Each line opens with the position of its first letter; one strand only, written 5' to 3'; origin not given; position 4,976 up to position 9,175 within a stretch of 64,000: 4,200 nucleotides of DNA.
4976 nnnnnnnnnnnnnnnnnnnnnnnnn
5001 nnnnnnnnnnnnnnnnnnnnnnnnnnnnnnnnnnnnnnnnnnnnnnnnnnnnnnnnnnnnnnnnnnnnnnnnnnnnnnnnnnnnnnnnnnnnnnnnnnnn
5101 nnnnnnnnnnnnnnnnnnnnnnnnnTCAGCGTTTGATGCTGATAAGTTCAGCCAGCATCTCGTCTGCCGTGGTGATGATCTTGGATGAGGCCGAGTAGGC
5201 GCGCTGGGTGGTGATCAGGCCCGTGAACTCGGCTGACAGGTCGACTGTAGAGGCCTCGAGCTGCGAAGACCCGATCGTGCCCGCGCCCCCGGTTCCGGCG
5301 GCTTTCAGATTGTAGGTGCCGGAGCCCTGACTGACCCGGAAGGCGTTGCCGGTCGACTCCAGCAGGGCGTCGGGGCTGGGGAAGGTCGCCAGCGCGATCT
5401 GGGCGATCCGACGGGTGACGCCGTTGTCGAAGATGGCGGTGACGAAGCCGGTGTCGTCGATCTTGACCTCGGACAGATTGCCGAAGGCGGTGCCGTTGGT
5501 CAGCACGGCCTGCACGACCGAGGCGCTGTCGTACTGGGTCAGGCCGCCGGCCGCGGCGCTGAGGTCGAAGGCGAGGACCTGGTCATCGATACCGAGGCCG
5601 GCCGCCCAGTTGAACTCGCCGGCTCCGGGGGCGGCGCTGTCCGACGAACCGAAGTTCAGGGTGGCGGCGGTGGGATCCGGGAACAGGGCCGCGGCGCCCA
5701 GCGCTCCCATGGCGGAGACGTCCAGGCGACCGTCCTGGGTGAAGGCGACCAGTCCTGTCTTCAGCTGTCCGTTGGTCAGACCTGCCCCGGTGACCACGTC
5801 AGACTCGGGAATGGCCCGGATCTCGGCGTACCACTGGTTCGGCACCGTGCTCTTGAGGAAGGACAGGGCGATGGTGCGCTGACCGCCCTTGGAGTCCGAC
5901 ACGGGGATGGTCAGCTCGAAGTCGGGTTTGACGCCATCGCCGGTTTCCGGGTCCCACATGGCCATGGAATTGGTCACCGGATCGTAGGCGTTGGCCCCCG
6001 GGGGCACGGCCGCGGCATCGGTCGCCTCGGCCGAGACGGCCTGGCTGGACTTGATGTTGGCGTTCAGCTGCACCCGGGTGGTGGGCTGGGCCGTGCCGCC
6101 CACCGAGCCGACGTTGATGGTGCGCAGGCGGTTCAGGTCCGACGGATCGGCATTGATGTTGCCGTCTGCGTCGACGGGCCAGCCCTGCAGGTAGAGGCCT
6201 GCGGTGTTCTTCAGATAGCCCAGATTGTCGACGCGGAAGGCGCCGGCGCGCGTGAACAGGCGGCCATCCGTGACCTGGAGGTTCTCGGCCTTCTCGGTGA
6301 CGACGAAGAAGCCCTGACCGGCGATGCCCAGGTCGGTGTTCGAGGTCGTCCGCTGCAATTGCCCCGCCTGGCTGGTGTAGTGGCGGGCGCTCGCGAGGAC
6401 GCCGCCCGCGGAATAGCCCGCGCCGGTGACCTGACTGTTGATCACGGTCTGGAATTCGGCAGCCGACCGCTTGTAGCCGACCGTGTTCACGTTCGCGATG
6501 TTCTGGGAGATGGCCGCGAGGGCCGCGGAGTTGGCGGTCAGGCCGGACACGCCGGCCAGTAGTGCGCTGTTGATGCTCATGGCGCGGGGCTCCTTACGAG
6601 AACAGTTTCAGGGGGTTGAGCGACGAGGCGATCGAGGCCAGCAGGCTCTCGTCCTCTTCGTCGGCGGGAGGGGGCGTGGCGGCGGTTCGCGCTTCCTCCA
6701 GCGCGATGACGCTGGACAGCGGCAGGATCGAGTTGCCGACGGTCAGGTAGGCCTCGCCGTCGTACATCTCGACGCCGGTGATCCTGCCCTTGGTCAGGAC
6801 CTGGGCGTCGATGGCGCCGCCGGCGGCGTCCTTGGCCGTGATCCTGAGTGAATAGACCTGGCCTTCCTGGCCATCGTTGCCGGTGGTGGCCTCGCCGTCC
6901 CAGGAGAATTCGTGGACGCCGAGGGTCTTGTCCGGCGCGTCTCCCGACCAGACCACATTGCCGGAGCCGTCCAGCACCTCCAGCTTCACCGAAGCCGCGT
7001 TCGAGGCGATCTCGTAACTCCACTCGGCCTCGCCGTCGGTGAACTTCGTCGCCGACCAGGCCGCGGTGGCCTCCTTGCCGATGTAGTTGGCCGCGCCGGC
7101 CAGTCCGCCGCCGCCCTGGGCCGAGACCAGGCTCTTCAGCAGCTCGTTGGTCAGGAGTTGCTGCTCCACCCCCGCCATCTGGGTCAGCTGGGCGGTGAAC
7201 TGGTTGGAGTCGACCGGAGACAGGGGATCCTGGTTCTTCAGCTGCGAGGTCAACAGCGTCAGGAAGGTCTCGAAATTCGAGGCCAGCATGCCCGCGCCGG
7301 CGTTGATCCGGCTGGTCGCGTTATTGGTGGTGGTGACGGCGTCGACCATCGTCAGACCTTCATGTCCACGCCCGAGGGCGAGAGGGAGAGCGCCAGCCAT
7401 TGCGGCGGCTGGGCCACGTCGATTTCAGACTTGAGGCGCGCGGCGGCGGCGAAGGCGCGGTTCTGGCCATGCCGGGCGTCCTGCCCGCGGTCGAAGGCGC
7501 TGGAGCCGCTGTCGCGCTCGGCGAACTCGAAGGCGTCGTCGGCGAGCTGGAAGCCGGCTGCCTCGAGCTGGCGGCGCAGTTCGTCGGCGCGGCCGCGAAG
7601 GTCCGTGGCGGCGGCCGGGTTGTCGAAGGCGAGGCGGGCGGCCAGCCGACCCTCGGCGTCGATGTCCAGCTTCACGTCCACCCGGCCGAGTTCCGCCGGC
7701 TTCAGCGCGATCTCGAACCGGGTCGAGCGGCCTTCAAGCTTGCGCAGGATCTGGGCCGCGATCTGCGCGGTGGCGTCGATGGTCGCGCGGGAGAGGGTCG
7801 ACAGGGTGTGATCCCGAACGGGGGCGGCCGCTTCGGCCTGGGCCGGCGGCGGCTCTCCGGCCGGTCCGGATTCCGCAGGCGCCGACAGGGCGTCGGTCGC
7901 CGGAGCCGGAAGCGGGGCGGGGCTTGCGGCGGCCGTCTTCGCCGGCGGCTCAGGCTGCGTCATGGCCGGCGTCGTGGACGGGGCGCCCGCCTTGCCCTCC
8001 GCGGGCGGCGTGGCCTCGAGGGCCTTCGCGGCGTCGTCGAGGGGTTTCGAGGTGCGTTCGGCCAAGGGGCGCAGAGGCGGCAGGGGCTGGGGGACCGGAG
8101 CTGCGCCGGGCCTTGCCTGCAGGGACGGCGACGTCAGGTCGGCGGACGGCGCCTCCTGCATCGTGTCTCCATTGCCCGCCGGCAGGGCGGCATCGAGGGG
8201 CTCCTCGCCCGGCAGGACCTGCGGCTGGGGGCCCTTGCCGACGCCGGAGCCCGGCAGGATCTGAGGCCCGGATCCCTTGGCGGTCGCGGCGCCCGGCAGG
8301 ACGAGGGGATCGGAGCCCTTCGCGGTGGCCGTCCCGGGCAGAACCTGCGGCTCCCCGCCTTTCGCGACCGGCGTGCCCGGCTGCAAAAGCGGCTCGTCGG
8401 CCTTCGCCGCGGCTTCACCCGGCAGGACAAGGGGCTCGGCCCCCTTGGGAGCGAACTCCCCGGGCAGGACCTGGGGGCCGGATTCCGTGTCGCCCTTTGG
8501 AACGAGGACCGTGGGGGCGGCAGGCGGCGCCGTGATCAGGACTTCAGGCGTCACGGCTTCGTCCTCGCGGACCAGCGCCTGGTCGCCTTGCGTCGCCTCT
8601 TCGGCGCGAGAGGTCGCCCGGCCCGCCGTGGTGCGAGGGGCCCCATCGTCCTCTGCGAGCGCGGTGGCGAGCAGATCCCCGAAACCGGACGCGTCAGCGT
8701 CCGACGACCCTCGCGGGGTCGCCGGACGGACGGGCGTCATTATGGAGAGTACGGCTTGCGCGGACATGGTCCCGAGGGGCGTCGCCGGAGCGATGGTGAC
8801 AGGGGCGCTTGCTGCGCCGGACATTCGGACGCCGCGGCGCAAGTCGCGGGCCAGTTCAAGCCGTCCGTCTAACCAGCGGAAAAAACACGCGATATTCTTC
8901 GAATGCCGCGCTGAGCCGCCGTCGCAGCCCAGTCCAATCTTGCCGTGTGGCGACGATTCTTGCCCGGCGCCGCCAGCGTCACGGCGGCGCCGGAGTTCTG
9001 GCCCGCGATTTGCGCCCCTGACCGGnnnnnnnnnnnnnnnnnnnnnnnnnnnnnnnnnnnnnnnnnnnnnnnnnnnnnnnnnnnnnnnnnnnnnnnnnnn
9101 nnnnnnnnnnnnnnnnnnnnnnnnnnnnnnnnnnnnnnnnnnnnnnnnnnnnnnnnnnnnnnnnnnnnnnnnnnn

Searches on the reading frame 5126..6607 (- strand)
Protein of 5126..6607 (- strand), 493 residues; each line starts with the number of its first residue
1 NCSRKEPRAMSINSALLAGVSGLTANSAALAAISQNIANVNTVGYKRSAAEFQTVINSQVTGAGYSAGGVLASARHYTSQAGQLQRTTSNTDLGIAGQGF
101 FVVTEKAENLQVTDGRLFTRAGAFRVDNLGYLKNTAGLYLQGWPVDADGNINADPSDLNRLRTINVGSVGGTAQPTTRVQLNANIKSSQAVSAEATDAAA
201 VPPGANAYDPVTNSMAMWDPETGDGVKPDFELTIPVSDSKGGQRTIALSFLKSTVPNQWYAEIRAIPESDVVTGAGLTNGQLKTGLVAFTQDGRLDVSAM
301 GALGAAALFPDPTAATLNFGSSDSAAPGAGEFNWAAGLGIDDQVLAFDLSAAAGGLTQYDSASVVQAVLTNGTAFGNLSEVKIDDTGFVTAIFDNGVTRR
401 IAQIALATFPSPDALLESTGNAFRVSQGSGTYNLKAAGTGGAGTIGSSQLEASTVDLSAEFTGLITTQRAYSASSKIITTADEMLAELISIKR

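Call 38: search_protein_families(library=pfam, proteins=[window:5126-6607:-], max_evalue=0.00001)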
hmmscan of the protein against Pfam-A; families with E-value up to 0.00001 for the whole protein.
window:5126-6607:- (493 aa): 4 families
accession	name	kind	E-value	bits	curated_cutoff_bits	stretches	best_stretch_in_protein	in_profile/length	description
PF06429.18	Flg_bbr_C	-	1.1e-13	50.8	23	1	450-490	5-45/46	Flagellar basal body rod FlgEFG protein C-terminal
PF22692.1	LlgE_F_G_D1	-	1e-10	42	27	1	95-168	2-58/64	Flagellar hook protein FlgE/F/G D1 domain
PF07559.19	FlgE_D2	-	3.1e-09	37.9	22.7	1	232-372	24-141/142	Flagellar basal body protein FlaE D2 domain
PF00460.25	Flg_bb_rod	-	1.2e-08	35.1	20.7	1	16-46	1-31/31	Flagella basal body rod protein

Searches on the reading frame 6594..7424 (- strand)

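Call 38: search_protein_families(library=pfam, proteins=[window:6594-7424:-], max_evalue=0.00001)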
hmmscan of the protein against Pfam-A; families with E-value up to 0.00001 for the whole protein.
window:6594-7424:- (276 aa): 3 families
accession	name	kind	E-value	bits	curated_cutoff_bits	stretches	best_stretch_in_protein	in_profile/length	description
PF03963.19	FlgD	-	6.8e-17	61.9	27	1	31-97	8-74/75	Flagellar hook capping protein - N-terminal region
PF13860.13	FlgD_ig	-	5e-13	49.3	27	1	129-199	6-77/79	FlgD Ig-like domain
PF13861.12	FLgD_tudor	-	1.1e-08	35.6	26.9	1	110-239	5-57/58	FlgD Tudor-like domain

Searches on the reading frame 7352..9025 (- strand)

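Call 38: search_protein_families(library=pfam, proteins=[window:7352-9025:-], max_evalue=0.00001)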
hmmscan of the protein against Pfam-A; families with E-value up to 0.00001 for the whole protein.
window:7352-9025:- (557 aa): 1 family
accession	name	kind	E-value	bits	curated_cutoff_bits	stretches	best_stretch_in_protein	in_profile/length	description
PF02120.21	Flg_hook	-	3.7e-13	49.5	29.8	1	429-504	7-79/85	Flagellar hook-length control protein FliK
